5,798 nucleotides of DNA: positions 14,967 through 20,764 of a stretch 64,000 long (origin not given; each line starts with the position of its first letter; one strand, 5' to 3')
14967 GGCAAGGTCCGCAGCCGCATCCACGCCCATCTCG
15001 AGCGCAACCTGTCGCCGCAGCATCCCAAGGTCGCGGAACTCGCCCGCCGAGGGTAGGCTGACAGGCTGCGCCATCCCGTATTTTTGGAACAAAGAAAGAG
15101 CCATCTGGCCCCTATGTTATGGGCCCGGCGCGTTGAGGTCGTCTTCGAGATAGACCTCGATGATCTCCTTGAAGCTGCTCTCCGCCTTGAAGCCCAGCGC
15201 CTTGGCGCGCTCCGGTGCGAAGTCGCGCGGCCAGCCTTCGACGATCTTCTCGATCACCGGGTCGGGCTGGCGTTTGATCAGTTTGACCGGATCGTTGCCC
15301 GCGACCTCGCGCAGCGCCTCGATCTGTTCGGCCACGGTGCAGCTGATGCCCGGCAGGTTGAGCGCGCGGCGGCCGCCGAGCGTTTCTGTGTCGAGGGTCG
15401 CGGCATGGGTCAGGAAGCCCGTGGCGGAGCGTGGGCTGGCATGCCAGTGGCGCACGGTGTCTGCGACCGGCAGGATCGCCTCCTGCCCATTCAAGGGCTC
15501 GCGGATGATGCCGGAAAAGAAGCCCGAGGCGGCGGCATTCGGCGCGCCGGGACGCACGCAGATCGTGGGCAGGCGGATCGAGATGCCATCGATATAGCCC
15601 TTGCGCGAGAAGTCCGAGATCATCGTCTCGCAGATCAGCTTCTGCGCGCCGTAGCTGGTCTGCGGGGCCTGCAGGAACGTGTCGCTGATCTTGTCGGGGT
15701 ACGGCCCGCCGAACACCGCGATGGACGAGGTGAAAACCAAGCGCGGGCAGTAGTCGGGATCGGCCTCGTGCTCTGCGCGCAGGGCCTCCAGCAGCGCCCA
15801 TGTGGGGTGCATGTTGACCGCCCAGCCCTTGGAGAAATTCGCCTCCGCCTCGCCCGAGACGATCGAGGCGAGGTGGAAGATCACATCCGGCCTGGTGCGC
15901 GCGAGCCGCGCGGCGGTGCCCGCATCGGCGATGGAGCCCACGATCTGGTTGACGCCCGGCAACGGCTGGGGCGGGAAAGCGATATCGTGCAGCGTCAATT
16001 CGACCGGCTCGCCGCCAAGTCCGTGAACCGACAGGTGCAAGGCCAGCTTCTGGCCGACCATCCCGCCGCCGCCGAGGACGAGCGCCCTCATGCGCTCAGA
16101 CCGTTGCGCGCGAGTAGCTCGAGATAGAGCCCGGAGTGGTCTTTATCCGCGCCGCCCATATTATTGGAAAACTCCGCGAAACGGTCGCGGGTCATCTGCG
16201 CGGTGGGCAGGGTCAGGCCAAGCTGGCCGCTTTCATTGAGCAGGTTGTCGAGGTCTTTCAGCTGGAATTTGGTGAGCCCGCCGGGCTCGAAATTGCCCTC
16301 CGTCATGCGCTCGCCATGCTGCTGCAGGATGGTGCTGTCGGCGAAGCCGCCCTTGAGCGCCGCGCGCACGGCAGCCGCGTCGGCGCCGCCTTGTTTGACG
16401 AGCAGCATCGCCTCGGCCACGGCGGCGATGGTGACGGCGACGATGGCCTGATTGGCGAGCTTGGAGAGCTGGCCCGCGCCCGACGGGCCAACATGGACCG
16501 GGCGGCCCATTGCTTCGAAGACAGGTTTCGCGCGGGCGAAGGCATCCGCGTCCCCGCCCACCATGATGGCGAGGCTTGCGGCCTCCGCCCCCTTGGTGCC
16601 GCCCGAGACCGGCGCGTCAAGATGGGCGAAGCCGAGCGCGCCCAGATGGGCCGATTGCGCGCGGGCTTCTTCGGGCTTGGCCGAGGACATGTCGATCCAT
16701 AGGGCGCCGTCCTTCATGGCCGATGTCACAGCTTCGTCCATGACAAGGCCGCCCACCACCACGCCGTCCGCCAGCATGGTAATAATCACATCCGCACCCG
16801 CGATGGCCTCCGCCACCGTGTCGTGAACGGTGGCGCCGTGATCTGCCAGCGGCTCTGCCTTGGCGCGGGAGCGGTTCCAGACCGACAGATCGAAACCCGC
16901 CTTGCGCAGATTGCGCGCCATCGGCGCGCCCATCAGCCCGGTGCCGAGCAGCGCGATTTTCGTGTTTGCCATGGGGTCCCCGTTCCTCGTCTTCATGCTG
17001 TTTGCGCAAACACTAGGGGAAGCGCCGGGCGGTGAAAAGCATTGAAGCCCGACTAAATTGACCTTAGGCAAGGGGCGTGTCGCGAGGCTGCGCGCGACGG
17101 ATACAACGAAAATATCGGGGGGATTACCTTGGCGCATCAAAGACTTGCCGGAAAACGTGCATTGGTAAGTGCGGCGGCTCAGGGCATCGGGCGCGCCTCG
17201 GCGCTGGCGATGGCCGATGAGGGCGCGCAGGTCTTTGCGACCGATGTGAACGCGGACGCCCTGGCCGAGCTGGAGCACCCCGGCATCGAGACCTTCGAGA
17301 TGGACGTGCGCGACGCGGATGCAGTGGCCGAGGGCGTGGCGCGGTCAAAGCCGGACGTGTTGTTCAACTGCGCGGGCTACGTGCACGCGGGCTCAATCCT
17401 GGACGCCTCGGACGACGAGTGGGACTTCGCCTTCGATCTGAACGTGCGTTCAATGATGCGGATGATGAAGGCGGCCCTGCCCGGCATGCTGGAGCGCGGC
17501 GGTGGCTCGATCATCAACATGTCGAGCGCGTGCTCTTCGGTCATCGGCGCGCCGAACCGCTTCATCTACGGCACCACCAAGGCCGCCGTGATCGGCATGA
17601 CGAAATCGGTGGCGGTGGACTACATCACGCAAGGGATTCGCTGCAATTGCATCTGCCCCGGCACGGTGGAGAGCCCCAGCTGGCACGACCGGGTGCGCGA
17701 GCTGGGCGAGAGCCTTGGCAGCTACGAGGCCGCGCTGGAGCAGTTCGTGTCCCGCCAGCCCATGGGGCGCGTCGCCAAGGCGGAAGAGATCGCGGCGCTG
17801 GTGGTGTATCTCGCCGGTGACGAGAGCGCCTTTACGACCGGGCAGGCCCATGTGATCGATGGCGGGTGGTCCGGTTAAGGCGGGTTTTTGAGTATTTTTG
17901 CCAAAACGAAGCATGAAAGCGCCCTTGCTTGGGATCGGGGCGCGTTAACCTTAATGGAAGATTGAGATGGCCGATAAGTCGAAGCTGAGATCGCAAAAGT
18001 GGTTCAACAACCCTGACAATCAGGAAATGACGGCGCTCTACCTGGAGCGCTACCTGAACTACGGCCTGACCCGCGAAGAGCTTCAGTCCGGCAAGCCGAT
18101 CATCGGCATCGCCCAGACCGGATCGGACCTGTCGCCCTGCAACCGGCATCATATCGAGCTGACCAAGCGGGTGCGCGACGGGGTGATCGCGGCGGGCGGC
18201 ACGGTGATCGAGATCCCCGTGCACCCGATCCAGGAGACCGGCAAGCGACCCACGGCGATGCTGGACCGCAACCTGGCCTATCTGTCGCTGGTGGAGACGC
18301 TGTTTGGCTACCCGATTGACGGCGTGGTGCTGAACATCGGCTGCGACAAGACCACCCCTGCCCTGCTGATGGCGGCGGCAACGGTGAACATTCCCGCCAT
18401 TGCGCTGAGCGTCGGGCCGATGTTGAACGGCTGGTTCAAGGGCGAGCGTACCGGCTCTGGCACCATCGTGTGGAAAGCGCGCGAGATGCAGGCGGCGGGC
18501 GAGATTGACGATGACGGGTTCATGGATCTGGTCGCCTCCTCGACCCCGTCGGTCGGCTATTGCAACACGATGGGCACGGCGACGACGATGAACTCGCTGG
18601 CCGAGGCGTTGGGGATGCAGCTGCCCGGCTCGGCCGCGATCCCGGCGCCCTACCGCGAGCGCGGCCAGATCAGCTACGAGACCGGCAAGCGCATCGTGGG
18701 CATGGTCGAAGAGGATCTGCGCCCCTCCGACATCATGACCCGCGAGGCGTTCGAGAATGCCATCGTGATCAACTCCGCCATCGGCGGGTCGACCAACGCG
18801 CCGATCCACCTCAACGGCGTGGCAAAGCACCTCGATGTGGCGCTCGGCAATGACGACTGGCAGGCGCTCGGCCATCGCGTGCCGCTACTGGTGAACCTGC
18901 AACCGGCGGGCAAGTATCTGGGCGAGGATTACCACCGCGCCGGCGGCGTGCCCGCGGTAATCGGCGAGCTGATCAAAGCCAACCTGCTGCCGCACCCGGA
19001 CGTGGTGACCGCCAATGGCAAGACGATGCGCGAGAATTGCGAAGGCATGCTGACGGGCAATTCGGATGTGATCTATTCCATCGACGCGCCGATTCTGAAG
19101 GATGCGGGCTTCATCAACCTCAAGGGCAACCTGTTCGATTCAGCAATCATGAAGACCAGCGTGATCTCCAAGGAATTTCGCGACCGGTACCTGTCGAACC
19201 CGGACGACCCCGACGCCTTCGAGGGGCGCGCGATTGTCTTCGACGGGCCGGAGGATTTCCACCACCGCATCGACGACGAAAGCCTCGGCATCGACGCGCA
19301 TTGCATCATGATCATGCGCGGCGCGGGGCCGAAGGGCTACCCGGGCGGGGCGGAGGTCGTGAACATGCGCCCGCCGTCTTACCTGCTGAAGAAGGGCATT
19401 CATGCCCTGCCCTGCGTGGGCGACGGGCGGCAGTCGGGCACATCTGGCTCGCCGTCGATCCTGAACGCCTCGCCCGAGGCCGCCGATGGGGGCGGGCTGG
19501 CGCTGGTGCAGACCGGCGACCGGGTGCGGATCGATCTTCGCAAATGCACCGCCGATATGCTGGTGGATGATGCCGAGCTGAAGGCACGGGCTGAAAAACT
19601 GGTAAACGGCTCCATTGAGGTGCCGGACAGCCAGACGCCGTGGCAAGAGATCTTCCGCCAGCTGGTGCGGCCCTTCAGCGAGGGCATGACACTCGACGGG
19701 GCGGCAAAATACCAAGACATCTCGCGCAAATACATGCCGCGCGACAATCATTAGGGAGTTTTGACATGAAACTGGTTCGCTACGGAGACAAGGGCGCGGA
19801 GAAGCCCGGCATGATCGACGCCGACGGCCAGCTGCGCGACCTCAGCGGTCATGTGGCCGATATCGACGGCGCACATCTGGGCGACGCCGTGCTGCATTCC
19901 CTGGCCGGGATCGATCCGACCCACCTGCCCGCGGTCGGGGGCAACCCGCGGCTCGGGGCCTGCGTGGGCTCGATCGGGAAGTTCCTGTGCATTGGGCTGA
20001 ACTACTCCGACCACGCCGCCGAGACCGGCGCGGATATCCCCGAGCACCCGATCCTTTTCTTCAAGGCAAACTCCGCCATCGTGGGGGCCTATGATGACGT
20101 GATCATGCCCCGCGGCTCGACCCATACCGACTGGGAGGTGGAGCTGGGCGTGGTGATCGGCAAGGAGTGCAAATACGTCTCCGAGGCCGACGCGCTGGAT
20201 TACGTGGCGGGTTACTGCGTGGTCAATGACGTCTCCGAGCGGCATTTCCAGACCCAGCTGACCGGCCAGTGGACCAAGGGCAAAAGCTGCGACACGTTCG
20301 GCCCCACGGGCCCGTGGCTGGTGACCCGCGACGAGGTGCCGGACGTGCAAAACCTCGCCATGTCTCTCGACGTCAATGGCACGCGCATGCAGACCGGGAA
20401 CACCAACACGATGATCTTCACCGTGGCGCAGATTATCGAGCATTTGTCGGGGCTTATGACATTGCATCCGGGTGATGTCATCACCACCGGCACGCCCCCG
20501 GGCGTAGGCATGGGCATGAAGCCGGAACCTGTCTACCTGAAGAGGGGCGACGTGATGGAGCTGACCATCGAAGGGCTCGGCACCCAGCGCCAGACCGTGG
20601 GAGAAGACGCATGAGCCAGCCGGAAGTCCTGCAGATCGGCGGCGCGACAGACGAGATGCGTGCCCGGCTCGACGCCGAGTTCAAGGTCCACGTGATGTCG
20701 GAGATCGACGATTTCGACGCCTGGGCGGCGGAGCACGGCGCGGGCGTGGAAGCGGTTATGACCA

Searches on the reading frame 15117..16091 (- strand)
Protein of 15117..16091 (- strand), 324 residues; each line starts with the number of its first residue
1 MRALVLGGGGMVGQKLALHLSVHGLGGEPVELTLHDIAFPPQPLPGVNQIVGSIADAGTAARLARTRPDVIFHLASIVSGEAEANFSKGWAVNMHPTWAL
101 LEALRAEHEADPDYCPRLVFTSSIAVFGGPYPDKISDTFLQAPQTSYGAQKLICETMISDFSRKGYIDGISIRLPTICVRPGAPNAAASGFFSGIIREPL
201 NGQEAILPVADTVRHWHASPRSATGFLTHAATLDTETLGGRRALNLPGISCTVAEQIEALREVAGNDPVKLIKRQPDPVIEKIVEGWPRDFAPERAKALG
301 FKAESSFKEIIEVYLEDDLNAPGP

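Call 8: search_protein_families(library=pfam, proteins=[window:15117-16091:-])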
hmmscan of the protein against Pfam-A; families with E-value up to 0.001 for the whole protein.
window:15117-16091:- (324 aa): 4 families
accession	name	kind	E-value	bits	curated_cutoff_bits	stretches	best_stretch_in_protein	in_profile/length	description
PF01370.27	Epimerase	-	5e-18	65.8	20.9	1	3-206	1-199/240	NAD dependent epimerase/dehydratase family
PF16363.11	GDP_Man_Dehyd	-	5e-09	36.5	27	1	50-164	57-170/332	GDP-mannose 4,6 dehydratase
PF01073.25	3Beta_HSD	-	9.5e-07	28.5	22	1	4-182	1-179/280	3-beta hydroxysteroid dehydrogenase/isomerase family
PF04321.23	RmlD_sub_bind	-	2.1e-06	27.5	27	1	1-166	1-144/287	RmlD substrate binding domain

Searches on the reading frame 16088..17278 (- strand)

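Call 8: search_protein_families(library=pfam, proteins=[window:16088-17278:-])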
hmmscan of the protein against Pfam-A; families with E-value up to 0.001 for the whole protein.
window:16088-17278:- (396 aa): 7 families
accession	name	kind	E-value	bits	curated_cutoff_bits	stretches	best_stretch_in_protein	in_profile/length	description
PF03446.21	NAD_binding_2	-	3.4e-47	160.9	21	1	107-262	1-157/161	NAD binding domain of 6-phosphogluconate dehydrogenase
PF14833.11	NAD_binding_11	-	1.6e-26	93.4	30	1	267-385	1-119/122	NAD-binding of NADP-dependent 3-hydroxyisobutyrate dehydrogenase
PF02826.25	2-Hacid_dh_C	-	2.6e-08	33.9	25.1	1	96-200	27-129/178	D-isomer specific 2-hydroxyacid dehydrogenase, NAD binding domain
PF01488.26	Shikimate_DH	-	6.6e-08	33.2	24.3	1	101-199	8-113/138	Shikimate / quinate 5-dehydrogenase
PF07991.19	KARI_N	-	7.1e-08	32.6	20.6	1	103-192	2-89/165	Acetohydroxy acid isomeroreductase, NADPH-binding domain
PF03807.23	F420_oxidored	-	7.6e-07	30.1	21.6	1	107-167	1-65/94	NADP oxidoreductase coenzyme F420-dependent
PF02153.23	PDH_N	-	0.0005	20.1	26.5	1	120-235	1-116/154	Prephenate dehydrogenase, nucleotide-binding domain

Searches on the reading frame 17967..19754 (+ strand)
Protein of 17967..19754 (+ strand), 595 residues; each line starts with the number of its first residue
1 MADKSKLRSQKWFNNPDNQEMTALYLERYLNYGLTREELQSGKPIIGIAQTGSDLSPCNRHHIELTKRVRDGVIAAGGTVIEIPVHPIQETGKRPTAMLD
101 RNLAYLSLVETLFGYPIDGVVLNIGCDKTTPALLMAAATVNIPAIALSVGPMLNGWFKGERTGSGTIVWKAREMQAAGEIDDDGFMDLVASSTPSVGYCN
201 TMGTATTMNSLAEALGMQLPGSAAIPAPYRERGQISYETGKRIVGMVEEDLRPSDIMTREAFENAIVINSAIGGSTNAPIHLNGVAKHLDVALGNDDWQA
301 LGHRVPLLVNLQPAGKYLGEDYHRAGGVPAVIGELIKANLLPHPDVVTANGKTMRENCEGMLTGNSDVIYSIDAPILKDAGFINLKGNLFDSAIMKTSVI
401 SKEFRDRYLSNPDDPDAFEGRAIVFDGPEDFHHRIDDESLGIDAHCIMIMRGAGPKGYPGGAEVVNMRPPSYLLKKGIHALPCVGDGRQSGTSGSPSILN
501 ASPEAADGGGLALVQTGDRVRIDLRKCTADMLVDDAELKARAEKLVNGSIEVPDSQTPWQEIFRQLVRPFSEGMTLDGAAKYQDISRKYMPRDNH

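Call 8: search_protein_families(library=pfam, proteins=[window:17967-19754:+])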
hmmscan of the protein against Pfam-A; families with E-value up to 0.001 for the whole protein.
window:17967-19754:+ (595 aa): 2 families
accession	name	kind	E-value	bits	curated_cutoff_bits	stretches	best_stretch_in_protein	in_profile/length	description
PF00920.27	ILVD_EDD_N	-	2.3e-100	336.2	27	1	43-357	1-316/316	Dihydroxy-acid/6-phosphogluconate dehydratase N-terminal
PF24877.1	ILV_EDD_C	-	2.3e-44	151.5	27.7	1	367-573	1-190/191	Dihydroxy-acid/6-phosphogluconate dehydratase C-terminal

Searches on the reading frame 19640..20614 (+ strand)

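Call 8: search_protein_families(library=pfam, proteins=[window:19640-20614:+])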
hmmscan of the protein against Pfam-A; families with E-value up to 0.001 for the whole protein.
window:19640-20614:+ (324 aa): 1 family
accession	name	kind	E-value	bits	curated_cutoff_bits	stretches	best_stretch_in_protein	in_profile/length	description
PF01557.24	FAA_hydrolase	-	4.6e-75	252.4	23.9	1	115-320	2-213/214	Fumarylacetoacetate (FAA) hydrolase C-terminal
